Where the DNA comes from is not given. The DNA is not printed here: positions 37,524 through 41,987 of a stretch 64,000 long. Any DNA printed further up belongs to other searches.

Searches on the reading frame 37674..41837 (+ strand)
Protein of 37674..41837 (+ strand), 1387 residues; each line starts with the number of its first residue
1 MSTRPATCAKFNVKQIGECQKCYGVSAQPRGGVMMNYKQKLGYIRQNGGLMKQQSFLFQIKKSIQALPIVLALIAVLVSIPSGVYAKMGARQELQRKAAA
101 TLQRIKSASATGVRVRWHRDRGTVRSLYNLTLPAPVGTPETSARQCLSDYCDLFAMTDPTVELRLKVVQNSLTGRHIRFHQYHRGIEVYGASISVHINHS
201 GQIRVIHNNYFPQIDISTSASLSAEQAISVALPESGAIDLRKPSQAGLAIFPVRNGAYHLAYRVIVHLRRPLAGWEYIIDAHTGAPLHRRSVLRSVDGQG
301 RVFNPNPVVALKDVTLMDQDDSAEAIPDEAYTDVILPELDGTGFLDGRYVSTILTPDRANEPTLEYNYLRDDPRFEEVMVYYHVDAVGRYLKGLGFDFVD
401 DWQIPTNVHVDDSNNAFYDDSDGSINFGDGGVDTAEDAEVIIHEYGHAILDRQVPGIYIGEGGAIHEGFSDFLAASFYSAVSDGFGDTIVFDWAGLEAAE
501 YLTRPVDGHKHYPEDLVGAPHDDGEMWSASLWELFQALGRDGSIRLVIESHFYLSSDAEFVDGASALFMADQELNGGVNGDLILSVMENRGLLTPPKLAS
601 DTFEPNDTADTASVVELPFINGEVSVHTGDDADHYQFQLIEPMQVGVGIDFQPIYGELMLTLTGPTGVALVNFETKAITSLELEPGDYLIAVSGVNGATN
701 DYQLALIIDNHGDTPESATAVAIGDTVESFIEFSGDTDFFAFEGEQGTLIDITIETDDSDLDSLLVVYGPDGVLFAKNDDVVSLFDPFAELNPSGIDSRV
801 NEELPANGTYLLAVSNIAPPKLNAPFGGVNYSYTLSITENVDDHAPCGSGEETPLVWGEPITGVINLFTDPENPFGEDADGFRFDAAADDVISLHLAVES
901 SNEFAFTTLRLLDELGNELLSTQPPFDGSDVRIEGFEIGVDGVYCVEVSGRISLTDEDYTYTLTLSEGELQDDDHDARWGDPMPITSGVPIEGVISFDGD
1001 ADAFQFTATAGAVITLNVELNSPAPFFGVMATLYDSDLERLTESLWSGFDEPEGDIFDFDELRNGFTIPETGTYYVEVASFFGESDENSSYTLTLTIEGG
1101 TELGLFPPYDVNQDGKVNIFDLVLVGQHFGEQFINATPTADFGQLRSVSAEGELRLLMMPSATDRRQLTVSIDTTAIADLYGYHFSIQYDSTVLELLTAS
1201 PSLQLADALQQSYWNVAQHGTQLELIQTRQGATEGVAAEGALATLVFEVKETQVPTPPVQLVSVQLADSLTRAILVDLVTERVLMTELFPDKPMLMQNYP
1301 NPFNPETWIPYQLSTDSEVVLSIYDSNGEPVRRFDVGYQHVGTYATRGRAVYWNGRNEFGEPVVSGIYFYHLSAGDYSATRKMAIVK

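Call 6: search_protein_families(library=pfam, proteins=[window:37674-41837:+])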
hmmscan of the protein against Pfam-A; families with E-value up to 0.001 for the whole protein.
window:37674-41837:+ (1387 aa): 5 families
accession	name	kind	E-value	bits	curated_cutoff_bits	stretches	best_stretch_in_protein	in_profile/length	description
PF04151.21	PPC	-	4.2e-10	40.8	25.9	1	736-815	1-69/70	Bacterial pre-peptidase C-terminal domain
PF02128.21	Peptidase_M36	-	5.6e-10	39.4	23.3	1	433-592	175-364/368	Fungalysin metallopeptidase (M36)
PF07504.19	FTP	-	1.7e-08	34.6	21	1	171-210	12-51/51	Fungalysin/Thermolysin Propeptide Motif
PF13860.13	FlgD_ig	-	2.6e-06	27.8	27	1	1315-1374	21-75/79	FlgD Ig-like domain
PF00963.24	Cohesin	-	1.1e-05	26.1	24.1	1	1169-1255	17-107/139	Cohesin domain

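Call 28: search_protein_families(library=ncbifam, proteins=[window:37674-41837:+])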
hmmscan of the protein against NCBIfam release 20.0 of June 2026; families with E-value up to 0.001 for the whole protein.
window:37674-41837:+ (1387 aa): 5 families
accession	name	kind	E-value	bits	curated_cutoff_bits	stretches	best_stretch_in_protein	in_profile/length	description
NF038113.1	T9SSA_dep_M36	equivalog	2.6e-13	49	885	0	541-592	701-752/869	T9SS-dependent M36 family metallopeptidase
TIGR04183.1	Por_Secre_tail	domain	1.3e-07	31.5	23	1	1299-1385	2-71/72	T9SS type A sorting domain-containing protein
NF033707.1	T9SS_sortase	equivalog_domain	2.1e-05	22.4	420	1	1296-1374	999-1077/1095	type IX secretion system sortase PorU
NF045902.1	MetaloprotProALeg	equivalog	7.7e-05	21.6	900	0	407-506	338-442/539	zinc metalloprotease ProA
NF038112.1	myxo_dep_M36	subfamily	0.00017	18.9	1500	0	137-231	85-188/1604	myxosortase-dependent M36 family metallopeptidase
